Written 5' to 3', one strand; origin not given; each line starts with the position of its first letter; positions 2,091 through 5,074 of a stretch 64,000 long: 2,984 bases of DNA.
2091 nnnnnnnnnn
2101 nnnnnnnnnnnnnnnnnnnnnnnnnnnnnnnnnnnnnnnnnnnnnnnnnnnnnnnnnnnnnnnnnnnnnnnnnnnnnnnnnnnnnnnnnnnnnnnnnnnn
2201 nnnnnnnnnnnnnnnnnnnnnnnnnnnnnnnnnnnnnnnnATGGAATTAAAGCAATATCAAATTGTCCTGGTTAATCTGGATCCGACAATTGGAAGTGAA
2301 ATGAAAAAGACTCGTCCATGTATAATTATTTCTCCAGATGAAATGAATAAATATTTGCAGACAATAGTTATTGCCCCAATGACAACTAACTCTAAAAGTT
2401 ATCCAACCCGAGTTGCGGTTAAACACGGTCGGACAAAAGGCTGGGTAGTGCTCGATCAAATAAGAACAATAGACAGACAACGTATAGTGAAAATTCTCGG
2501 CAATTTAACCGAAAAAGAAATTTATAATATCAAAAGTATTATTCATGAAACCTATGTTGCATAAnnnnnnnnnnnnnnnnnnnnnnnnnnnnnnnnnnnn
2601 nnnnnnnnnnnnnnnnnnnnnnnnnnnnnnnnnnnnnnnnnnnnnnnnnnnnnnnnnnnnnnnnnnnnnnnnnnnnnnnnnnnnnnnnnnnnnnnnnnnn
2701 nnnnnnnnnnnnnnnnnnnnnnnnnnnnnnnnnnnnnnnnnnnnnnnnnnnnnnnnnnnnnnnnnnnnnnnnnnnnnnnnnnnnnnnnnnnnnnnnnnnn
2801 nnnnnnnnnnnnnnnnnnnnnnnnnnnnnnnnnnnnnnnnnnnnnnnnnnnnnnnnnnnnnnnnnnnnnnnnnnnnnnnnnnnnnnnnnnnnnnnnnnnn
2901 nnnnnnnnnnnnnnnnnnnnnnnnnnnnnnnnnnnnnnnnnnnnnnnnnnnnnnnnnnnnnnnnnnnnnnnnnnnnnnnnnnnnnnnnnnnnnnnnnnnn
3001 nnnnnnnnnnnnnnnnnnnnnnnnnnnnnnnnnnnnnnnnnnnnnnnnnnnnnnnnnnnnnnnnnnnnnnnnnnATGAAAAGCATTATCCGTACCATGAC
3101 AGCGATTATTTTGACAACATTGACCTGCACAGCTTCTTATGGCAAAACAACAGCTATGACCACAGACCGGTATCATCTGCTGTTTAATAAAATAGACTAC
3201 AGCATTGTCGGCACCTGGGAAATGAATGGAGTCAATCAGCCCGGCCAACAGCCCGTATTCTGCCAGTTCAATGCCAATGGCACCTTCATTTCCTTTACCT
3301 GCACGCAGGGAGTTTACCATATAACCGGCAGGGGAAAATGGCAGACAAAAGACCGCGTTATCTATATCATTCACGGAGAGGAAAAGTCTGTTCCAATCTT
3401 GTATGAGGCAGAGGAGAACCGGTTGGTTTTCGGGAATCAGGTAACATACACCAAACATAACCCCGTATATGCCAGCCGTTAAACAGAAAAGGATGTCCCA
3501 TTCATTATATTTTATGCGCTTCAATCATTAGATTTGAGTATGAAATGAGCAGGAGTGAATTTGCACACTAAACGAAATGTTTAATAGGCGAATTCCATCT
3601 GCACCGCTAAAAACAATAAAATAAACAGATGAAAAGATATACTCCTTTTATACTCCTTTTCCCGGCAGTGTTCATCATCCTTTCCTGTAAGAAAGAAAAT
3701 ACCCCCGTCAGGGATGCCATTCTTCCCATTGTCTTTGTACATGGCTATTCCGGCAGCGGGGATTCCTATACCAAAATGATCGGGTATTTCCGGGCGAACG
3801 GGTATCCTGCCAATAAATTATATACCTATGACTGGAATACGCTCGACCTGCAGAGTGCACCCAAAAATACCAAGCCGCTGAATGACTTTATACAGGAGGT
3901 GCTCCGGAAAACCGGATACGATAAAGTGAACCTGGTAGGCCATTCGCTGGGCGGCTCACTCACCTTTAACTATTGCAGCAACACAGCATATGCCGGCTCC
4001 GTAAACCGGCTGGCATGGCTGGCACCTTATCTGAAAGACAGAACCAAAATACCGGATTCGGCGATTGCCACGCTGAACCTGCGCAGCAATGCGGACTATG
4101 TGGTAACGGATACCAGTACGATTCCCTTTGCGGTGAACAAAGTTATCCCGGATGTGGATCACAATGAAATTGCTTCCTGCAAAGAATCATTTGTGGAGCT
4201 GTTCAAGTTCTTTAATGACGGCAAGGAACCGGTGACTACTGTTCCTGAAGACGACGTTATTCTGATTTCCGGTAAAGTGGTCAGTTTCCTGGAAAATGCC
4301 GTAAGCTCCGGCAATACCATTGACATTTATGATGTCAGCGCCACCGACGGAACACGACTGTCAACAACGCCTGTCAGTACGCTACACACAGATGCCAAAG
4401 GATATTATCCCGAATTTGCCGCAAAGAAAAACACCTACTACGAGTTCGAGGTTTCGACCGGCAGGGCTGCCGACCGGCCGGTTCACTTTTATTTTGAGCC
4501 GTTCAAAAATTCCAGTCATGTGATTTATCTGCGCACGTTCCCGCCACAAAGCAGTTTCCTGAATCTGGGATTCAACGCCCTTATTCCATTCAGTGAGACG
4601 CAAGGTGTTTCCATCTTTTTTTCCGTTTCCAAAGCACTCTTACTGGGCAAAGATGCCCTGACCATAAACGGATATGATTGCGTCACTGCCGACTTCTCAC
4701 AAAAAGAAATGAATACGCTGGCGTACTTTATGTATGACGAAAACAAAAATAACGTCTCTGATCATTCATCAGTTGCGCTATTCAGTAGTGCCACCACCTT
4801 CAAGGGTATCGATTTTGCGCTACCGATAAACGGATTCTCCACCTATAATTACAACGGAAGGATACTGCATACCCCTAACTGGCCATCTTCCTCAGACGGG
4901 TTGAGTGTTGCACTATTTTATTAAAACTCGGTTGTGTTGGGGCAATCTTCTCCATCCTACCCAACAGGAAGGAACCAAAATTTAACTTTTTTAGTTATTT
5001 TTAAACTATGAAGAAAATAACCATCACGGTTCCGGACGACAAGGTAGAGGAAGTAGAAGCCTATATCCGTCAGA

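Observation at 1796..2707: MazEF-type toxin-antitoxin cassette bracketed by 107-bp hairpin-rich direct repeats with inverted ends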

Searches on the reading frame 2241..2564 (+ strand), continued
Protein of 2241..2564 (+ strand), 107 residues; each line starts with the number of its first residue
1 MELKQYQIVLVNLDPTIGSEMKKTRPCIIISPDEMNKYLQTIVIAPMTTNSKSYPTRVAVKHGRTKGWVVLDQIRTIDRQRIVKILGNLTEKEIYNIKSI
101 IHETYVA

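Call 50: search_protein_families(library=ncbifam, proteins=[L058:4107-4655:+], max_evalue=0.01)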
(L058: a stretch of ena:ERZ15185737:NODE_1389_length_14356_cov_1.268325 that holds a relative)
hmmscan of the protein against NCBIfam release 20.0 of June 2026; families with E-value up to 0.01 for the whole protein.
L058:4107-4655:+ (182 aa): 2 families
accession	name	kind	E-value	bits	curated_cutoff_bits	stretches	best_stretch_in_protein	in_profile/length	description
NF047646.1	REP_Tyr_transpos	equivalog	2e-28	99.1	80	1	7-165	4-146/146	REP-associated tyrosine transposase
NF033573.1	transpos_IS200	equivalog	2.2e-05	24.7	55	1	40-96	37-93/126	IS200/IS605 family transposase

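Call 55: find_encoding_contigs(protein=P0058, flank=10000, max_places=2)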
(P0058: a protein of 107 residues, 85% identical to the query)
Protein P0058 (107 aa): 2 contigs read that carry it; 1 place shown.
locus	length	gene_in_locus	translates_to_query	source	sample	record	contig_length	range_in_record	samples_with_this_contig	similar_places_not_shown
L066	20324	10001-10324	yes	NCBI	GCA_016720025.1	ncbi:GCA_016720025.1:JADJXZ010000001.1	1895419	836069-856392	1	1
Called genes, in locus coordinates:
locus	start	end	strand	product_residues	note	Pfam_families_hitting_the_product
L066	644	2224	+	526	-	-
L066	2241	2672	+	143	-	-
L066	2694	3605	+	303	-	-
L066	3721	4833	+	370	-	-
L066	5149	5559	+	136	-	PF22105:DUF6943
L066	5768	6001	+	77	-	-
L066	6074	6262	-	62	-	-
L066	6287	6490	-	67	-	-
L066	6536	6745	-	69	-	-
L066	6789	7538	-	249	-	-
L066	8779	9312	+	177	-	-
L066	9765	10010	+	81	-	-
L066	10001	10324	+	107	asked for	PF02452:PemK_toxin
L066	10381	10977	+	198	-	-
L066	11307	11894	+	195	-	-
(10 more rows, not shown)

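Call 56: find_encoding_contigs(protein=P0111, flank=10000, max_places=2)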
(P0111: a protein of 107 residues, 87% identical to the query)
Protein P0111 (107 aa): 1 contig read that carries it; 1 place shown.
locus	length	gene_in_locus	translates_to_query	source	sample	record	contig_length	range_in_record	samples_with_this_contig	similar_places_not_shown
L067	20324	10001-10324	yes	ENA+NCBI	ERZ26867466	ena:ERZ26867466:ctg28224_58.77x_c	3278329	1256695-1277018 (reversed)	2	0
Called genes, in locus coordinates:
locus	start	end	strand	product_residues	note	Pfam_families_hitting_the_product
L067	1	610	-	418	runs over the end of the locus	PF19572:PorV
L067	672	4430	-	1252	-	PF01364:Peptidase_C25, PF13860:FlgD_ig (weak)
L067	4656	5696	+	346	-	PF11751:PorP_SprF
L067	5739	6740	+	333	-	PF11751:PorP_SprF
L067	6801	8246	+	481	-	PF03781:FGE-sulfatase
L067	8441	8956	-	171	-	-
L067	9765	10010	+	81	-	-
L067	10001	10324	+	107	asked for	PF02452:PemK_toxin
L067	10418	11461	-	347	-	PF09411:PagL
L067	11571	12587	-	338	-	-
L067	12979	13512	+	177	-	PF01797:Y1_Tnp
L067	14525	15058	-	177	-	-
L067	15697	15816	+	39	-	-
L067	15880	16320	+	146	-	PF00702:Hydrolase, PF13419:HAD_2 (weak)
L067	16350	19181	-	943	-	PF02739:5_3_exonuc_N, PF01367:5_3_exonuc, PF01612:DNA_pol_A_exo1, PF22619:DNA_polI_exo1 (weak), PF00476:DNA_pol_A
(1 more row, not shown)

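Call 62: find_encoding_contigs(protein=P0004, flank=3000, max_places=6)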
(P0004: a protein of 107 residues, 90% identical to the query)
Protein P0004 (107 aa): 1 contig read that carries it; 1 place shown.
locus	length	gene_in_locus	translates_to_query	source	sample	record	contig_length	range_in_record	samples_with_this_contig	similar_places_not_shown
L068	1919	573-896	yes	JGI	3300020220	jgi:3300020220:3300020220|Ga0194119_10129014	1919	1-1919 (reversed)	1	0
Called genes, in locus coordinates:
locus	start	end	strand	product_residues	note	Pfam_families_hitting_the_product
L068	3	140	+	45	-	?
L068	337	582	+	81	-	-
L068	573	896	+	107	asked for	PF02452:PemK_toxin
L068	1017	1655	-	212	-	PF18762:Kinase-PolyVal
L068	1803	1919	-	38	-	?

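Call 63: find_encoding_contigs(protein=P0008, flank=3000, max_places=6)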
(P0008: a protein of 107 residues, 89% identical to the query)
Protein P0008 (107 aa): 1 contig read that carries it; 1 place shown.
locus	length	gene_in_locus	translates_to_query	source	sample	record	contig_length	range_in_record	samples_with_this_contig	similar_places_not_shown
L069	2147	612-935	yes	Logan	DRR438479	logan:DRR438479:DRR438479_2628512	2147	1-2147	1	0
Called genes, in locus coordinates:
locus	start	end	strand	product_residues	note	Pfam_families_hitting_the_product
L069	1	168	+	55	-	?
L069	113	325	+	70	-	-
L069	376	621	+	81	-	-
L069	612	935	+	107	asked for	PF02452:PemK_toxin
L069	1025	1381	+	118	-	PF08448:PAS_4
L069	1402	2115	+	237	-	PF02518:HATPase_c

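Call 79: find_related_loci(query=window:2241-2564:+, collection=viral_contigs, flank=3000)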
Query window:2241-2564:+ (107 aa) in viral_contigs; peptide patterns used: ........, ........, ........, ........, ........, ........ (x = any residue, [..] = any of these).
12 stretches matched a pattern; 2 encode a relative of the query (tblastn E <= 1e-3); 2 distinct loci.
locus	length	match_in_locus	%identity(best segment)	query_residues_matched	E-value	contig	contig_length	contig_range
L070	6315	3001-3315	51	1-105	2e-35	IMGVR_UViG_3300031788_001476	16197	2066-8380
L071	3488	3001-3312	48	1-105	1e-29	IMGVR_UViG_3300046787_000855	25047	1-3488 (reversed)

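Call 80: find_encoding_contigs(protein=P0013, flank=3000, max_places=6)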
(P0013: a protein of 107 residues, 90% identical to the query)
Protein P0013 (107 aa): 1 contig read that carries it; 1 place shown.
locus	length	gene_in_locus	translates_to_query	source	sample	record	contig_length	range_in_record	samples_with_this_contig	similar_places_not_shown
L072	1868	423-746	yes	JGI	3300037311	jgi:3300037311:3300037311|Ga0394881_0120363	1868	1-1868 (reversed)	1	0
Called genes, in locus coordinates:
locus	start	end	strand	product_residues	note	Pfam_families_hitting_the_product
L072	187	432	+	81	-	-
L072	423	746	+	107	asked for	PF02452:PemK_toxin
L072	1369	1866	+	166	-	?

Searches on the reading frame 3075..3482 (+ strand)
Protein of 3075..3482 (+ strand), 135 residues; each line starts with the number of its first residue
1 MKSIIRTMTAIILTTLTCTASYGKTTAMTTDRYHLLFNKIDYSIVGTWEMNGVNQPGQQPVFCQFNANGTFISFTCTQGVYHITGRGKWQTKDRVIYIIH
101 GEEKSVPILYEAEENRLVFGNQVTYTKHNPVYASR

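Call 6: search_protein_families(library=pfam, proteins=[window:3075-3482:+], max_evalue=0.01)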
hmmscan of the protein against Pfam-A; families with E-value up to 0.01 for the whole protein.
window:3075-3482:+ (135 aa): 1 family
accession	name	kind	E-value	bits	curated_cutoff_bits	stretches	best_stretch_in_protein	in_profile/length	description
PF13648.12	Lipocalin_4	-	9.3e-05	23.7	22.4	1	44-119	1-89/89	Lipocalin-like domain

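Call 42: find_encoding_contigs(protein=window:3075-3482:+, flank=5000, max_places=10)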
Protein window:3075-3482:+ (135 aa): 2 contigs read that carry it; 2 places shown.
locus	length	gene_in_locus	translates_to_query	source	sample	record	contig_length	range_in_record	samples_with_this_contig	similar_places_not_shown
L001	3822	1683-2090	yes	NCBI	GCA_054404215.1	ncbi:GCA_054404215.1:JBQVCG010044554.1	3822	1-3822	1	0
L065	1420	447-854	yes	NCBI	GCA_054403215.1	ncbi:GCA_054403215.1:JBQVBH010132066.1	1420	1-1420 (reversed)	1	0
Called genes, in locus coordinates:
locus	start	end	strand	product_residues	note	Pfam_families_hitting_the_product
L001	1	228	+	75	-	?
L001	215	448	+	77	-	-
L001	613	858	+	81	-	-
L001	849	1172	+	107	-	PF02452:PemK_toxin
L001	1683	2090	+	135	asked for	-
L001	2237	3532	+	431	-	PF06028:DUF915 (faint), PF00561:Abhydrolase_1, PF01674:Lipase_2, PF02450:LCAT (weak), PF12146:Hydrolase_4 (weak), PF12697:Abhydrolase_6 (weak), PF18067:Lipase_C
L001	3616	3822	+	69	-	?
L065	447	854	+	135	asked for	-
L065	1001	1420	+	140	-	?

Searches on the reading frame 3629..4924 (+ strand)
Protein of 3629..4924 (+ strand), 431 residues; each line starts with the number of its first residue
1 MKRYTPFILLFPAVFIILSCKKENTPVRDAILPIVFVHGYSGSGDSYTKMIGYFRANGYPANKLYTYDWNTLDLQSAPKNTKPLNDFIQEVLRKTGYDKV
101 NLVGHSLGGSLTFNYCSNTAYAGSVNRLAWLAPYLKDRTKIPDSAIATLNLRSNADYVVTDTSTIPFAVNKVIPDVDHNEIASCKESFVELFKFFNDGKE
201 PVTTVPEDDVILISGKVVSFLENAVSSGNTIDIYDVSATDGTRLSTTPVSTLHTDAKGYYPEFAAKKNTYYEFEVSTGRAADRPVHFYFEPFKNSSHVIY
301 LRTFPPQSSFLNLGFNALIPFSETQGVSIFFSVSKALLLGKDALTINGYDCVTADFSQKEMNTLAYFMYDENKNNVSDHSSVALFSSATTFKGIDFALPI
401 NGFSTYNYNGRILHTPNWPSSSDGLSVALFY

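Call 6: search_protein_families(library=pfam, proteins=[window:3629-4924:+], max_evalue=0.01)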
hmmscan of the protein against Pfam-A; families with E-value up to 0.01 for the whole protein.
window:3629-4924:+ (431 aa): 11 families
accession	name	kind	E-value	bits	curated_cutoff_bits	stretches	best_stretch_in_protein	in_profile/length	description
PF18067.7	Lipase_C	-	5.1e-18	66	27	1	211-303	3-93/96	Lipase C-terminal domain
PF01674.24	Lipase_2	-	3.1e-12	46.9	20.3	1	33-112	3-89/219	Lipase (class 2)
PF00561.26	Abhydrolase_1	-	2.7e-11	44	25.8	1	33-133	2-102/245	alpha/beta hydrolase fold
PF06028.17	DUF915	-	1.3e-07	31.7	22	1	76-125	81-130/255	Alpha/beta hydrolase of unknown function (DUF915)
PF12146.15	Hydrolase_4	-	2.4e-07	30.7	27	1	34-147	7-125/239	Serine aminopeptidase, S33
PF02450.21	LCAT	-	1.1e-06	28.6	21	1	46-135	68-152/392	Lecithin:cholesterol acyltransferase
PF12697.13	Abhydrolase_6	-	1e-05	26.8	26.3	1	34-133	1-93/217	Alpha/beta hydrolase family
PF07224.18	Chlorophyllase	-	0.00039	19.8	26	1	34-114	45-132/301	Chlorophyllase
PF12695.13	Abhydrolase_5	-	0.00094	19.4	27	1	87-163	45-118/164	Alpha/beta hydrolase family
PF00975.26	Thioesterase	-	0.0031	18.2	26.4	1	33-123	2-91/226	Thioesterase domain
PF07819.20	PGAP1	-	0.0035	17.6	24.3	0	33-129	6-123/233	PGAP1-like alpha/beta domain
